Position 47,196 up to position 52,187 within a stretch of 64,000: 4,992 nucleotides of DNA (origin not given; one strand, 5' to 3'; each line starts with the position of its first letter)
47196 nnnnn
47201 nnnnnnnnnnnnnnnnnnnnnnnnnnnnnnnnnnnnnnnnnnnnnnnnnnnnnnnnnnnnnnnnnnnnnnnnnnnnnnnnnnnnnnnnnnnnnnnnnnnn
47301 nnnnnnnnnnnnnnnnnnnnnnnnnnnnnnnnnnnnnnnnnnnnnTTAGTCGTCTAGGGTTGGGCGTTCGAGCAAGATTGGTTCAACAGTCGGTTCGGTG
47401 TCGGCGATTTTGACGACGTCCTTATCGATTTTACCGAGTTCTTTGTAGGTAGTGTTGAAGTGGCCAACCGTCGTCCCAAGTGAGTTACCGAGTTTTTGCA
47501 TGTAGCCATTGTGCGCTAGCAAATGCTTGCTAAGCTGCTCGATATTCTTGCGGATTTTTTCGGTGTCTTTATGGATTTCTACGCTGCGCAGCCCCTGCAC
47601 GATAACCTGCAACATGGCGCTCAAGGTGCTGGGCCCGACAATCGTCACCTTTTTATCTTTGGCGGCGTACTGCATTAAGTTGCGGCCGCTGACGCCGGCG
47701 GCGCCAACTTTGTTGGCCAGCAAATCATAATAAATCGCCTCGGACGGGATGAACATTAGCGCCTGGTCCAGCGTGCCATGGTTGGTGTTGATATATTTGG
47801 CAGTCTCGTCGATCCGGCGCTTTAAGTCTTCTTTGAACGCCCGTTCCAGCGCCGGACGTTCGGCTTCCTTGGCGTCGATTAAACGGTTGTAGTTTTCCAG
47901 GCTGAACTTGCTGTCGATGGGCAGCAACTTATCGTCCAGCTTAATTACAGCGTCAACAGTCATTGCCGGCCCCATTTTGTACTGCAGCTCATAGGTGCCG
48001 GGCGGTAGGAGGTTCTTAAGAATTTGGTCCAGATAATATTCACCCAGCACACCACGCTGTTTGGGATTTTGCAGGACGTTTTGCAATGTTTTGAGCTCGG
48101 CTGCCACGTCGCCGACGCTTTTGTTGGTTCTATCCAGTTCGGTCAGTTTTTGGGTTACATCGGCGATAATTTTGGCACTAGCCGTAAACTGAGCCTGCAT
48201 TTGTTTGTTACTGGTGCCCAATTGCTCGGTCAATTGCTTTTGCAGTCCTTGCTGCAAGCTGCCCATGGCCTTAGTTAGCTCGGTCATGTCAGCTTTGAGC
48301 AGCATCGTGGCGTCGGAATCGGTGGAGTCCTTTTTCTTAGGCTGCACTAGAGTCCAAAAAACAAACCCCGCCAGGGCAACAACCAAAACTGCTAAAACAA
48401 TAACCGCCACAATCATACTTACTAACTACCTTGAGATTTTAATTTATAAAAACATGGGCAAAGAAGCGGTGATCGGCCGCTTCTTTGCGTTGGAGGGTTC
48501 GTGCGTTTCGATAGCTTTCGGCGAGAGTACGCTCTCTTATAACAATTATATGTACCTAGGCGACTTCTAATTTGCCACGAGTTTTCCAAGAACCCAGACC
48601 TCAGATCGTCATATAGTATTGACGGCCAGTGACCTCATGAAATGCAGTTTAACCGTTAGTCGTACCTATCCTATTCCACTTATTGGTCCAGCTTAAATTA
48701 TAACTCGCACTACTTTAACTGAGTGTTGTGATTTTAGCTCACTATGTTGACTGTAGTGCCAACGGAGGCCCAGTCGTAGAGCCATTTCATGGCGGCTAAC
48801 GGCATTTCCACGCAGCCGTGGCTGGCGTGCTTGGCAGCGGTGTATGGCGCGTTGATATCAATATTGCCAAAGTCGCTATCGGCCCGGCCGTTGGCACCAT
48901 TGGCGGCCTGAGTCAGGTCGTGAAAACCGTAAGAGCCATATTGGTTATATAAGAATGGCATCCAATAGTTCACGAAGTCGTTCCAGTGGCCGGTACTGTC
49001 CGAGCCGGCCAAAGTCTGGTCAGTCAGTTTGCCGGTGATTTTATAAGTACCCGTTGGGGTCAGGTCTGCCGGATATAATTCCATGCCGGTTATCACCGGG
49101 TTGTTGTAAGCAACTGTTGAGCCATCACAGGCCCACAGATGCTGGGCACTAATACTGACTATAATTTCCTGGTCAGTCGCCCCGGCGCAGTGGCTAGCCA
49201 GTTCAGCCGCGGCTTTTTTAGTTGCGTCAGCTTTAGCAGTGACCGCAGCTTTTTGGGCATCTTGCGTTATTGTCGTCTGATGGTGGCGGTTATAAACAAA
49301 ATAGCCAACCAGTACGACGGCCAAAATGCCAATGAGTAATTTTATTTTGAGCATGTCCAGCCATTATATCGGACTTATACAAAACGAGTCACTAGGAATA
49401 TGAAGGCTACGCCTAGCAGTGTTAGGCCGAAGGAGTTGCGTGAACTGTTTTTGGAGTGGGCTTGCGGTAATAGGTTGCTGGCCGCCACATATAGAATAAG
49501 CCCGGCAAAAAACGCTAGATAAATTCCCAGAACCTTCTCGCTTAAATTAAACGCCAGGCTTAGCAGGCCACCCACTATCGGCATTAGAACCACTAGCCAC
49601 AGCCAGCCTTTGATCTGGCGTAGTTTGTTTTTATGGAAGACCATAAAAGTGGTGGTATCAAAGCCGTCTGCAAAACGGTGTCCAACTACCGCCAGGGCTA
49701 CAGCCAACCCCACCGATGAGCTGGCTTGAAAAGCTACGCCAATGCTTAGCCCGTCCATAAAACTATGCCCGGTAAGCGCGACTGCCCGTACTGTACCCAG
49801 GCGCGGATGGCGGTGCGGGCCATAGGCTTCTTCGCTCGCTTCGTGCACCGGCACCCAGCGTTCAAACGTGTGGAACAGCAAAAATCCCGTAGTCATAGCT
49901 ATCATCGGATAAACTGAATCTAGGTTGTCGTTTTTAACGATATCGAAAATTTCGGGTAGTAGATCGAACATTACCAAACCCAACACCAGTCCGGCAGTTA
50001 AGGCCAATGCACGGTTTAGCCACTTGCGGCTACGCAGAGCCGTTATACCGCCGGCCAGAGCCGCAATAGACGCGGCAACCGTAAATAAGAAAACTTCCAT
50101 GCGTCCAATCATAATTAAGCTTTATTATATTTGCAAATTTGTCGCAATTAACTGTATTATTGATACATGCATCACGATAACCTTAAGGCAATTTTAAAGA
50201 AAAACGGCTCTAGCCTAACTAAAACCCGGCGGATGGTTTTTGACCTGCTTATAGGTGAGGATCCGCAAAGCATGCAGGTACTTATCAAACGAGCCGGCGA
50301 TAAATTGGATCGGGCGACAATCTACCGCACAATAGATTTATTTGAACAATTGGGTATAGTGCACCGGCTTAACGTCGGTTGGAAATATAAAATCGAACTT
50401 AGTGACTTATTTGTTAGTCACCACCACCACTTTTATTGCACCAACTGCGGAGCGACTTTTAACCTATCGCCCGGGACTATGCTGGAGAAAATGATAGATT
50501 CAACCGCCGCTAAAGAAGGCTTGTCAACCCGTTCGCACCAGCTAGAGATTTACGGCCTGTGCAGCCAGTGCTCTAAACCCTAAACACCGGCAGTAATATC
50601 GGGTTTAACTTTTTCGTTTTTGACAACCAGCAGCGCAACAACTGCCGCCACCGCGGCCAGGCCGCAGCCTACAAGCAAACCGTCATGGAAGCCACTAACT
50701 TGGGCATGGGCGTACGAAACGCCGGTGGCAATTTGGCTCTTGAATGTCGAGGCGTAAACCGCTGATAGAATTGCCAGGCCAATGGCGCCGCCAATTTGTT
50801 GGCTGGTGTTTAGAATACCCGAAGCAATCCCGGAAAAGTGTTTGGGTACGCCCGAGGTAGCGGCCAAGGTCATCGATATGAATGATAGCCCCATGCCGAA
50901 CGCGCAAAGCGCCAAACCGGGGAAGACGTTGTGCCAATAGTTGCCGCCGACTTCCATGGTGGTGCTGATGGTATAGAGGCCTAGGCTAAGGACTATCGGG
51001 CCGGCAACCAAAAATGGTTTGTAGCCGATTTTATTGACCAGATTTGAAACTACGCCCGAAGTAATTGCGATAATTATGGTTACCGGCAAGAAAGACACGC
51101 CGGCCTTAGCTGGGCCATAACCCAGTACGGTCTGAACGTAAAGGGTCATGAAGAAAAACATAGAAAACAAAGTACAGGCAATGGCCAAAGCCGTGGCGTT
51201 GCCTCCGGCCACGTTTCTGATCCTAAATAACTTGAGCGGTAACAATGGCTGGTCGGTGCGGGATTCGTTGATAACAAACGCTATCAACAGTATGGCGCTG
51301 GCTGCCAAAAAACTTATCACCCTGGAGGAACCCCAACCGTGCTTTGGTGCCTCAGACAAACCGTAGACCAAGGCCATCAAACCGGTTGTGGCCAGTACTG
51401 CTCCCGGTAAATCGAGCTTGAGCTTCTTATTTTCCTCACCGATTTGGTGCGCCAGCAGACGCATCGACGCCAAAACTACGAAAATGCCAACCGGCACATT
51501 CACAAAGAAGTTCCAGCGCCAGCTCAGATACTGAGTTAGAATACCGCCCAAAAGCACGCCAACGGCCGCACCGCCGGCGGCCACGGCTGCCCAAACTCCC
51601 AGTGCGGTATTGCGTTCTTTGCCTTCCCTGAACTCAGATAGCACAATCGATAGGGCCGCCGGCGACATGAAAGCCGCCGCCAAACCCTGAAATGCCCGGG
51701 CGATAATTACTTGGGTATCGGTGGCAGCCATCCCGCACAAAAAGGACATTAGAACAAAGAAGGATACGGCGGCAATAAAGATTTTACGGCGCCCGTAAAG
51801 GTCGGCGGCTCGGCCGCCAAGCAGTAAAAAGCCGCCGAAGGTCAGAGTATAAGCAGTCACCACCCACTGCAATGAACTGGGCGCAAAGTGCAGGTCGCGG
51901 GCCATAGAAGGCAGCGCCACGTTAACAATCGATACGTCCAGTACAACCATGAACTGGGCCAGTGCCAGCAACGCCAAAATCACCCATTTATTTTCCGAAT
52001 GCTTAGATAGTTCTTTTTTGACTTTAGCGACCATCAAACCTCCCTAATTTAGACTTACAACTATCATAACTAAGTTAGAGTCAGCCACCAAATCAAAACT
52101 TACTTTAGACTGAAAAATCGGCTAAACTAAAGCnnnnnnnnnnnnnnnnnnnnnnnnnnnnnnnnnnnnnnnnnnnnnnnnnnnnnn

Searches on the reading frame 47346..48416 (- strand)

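Call 53: search_protein_families(library=pfam, proteins=[window:47346-48416:-], max_evalue=0.00001)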
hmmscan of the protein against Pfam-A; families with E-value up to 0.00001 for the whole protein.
window:47346-48416:- (356 aa): 1 family
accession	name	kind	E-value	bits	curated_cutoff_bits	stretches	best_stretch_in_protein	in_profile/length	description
PF02646.22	RmuC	-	2.5e-52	178.3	26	1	58-334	6-278/291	RmuC family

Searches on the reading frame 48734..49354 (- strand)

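Call 3: search_protein_families(library=pfam, proteins=[window:48734-49354:-], max_evalue=0.01)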
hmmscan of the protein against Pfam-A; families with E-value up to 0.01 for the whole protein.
window:48734-49354:- (206 aa): 1 family
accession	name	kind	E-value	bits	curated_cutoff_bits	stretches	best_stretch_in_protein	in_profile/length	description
PF03734.19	YkuD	-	3.9e-20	73.4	23.4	1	62-204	2-146/146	L,D-transpeptidase catalytic domain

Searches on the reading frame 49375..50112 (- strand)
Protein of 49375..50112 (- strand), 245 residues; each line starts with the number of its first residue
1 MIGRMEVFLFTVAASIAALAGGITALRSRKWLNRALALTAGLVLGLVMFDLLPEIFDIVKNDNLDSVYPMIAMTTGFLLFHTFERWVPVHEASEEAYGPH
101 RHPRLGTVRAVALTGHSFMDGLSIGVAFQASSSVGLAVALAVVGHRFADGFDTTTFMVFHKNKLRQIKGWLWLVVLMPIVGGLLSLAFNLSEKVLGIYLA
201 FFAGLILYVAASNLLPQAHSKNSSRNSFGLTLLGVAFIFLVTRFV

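Call 3: search_protein_families(library=pfam, proteins=[window:49375-50112:-], max_evalue=0.01)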
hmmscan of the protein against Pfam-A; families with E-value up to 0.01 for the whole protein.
window:49375-50112:- (245 aa): 3 families
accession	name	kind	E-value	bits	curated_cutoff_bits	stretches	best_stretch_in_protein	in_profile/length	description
PF02535.28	Zip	-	1.1e-17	64.7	35.1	2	101-241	173-322/323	ZIP Zinc transporter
PF19333.4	FAXC_N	-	0.0048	17.5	27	0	10-68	39-96/104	Failed axon connections homolog N-terminus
PF13886.12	TM7S3_TM198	-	0.009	16.1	29.2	0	165-241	49-122/199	TM7S3/TM198-like domain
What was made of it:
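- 49375..50112 (-): ZIP/ZupT-like metal transporter; the first gene of the conserved 7-gene block in this Saccharimonadales clade (context, not core). Pfam Zip 1.1e-17 (call 3).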

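Call 79: search_protein_families(library=ncbifam, proteins=[window:49375-50112:-], max_evalue=0.00001)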
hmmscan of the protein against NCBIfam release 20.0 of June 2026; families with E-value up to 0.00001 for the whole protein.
window:49375-50112:- (245 aa): 1 family
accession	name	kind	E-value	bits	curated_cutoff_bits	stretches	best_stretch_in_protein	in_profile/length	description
NF003243.0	PRK04201.1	equivalog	2.1e-18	66.5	252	1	8-238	9-258/266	zinc transporter ZupT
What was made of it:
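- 49375..50112 (-): NCBIfam ZupT 2.1e-18, below its cut-off (call 79).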

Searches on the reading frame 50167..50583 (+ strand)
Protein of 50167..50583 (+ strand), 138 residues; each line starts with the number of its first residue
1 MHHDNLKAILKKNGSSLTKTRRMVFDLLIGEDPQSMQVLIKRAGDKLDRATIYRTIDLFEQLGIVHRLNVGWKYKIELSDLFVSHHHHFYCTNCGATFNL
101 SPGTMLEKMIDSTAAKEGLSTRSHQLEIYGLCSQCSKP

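Call 3: search_protein_families(library=pfam, proteins=[window:50167-50583:+], max_evalue=0.01)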
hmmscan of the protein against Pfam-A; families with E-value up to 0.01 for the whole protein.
window:50167-50583:+ (138 aa): 2 families
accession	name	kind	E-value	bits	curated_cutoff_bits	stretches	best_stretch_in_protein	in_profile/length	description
PF01475.25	FUR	-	6.3e-17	62.3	23.1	1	13-129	2-121/121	Ferric uptake regulator family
PF12840.13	HTH_20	-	7.4e-05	23.1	27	1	19-66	4-49/51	Helix-turn-helix domain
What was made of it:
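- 50167..50583 (+): Fur-family metalloregulator (Fur, PerR or Zur subtype unresolved). Pfam FUR 6.3e-17 (call 3).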

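Call 79: search_protein_families(library=ncbifam, proteins=[window:50167-50583:+], max_evalue=0.00001)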
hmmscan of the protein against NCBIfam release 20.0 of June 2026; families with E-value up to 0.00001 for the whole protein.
window:50167-50583:+ (138 aa): 7 families
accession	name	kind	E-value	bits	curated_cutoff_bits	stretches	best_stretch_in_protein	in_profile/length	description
NF051892.1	TransRegFurBacil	equivalog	2e-14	53.9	220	1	4-137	6-145/149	ferric iron uptake transcriptional regulator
NF006999.0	PRK09462.1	equivalog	1.4e-12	47.4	146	1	8-134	6-135/148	ferric iron uptake transcriptional regulator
NF052545.1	TransRegPerRClab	equivalog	1.1e-11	44.9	180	1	4-137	2-136/138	transcriptional regulator PerR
NF008646.0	PRK11639.1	equivalog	2.7e-09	37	167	1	39-136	50-147/171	zinc uptake transcriptional repressor Zur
NF051891.1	TransRegFurHelico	equivalog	5.4e-09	36.1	200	1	4-137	12-147/148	ferric iron uptake transcriptional regulator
NF047462.1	FUR_perox_PerRA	exception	1.1e-06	29.2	200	1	4-118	6-122/142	peroxide-responsive transcriptional repressor PerRA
NF047406.1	TransRegPerRTherm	equivalog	7e-06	26.3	200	1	42-136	35-126/130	manganese-dependent transcriptional regulator PerR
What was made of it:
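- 50167..50583 (+): NCBIfam best hits are Fur, then PerR, then Zur, all below their cut-offs (call 79).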

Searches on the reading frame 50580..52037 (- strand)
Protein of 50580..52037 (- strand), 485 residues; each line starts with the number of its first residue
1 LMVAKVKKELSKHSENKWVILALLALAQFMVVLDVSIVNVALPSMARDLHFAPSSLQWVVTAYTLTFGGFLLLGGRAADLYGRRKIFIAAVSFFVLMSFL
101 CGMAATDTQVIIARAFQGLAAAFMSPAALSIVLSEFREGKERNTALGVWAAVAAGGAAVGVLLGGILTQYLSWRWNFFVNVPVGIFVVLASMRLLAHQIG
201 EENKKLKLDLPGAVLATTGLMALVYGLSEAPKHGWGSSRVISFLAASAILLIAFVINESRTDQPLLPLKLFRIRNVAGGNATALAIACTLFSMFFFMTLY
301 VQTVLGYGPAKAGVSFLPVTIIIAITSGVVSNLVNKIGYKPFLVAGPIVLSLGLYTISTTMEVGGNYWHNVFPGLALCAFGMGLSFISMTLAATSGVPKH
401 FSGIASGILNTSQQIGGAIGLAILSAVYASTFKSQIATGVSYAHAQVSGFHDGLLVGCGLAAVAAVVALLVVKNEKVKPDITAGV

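Call 3: search_protein_families(library=pfam, proteins=[window:50580-52037:-], max_evalue=0.01)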
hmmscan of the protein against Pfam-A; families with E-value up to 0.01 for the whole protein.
window:50580-52037:- (485 aa): 2 families
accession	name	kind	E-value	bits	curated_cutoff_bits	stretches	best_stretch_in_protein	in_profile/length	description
PF07690.21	MFS_1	-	5.1e-55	187.2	33.4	1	24-420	1-346/347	Major Facilitator Superfamily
PF13129.11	DUF3953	-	0.0099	16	22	0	219-255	6-41/41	Protein of unknown function (DUF3953)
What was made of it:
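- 50580..52037 (-): DHA2/EmrB-family MFS efflux permease (context). Pfam MFS_1 5e-55 (call 3).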

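Call 79: search_protein_families(library=ncbifam, proteins=[window:50580-52037:-], max_evalue=0.00001)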
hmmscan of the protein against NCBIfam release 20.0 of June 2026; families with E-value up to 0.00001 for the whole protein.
window:50580-52037:- (485 aa): 48 families (the best 25 are shown)
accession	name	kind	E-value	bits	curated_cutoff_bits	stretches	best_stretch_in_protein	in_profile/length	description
TIGR00711.1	efflux_EmrB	subfamily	1.4e-85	287.9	230.2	1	22-444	5-427/485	DHA2 family efflux MFS transporter permease subunit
NF000031.1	MFS_efflux_LmrA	exception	7.8e-72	242.5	850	1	12-469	24-470/484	lincomycin efflux MFS transporter Lmr(A)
NF000025.1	MFS_efflux_tcmA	exception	8.3e-62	209.6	999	1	16-432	23-435/538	tetracenomycin C efflux MFS transporter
NF011571.1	PRK14995.1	subfamily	1e-55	189.5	701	1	16-437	3-420/493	SmvA family efflux MFS transporter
NF012180.1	tet_MFS_43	exception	6.4e-54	183.7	999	1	17-468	19-467/484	tetracycline efflux MFS transporter Tet(43)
NF000391.1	EmrB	exception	1.6e-51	175.5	925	1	18-430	11-420/501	multidrug efflux MFS transporter permease subunit EmrB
NF012169.0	qepA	equivalog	2.4e-49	168.3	1075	1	12-435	14-429/511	fluoroquinolone efflux MFS transporter QepA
NF007799.0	PRK10504.1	subfamily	9.2e-48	163.3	426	1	16-445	8-430/471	multidrug transporter subunit MdtD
NF000089.1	qac_MFS_AB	exception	2.6e-45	155.2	900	1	13-433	13-430/514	QacA/B family quaternary ammonium compound efflux MFS transporter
NF033896.2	MFS_LfrA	equivalog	2.3e-40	138.7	825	1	12-449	13-445/504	efflux MFS transporter LfrA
NF000009.1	tet_MFS_Tcr3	exception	1.1e-36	126.5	1000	1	21-429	33-443/512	tetracycline efflux MFS transporter Tcr3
NF000060.1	MFS_efflux_LmrB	exception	1.1e-34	120.1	800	1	20-466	18-459/479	lincomycin efflux MFS transporter Lmr(B)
NF000095.1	tet_MFS_OtrB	exception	1.4e-33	116.3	999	1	22-430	29-439/563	oxytetracycline resistance efflux MFS transporter OtrB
NF040895.2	MFS_effux_SdrM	equivalog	9.2e-31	107.4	550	1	19-432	6-408/441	multidrug efflux MFS transporter SdrM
NF000218.1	FexA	exception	5.2e-27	94.6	900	1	18-468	20-468/475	chloramphenicol/florfenicol efflux MFS transporter FexA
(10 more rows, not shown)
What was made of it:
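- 50580..52037 (-): TIGR00711 at 287.9 bits against a cut-off of 230.2 (call 79).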
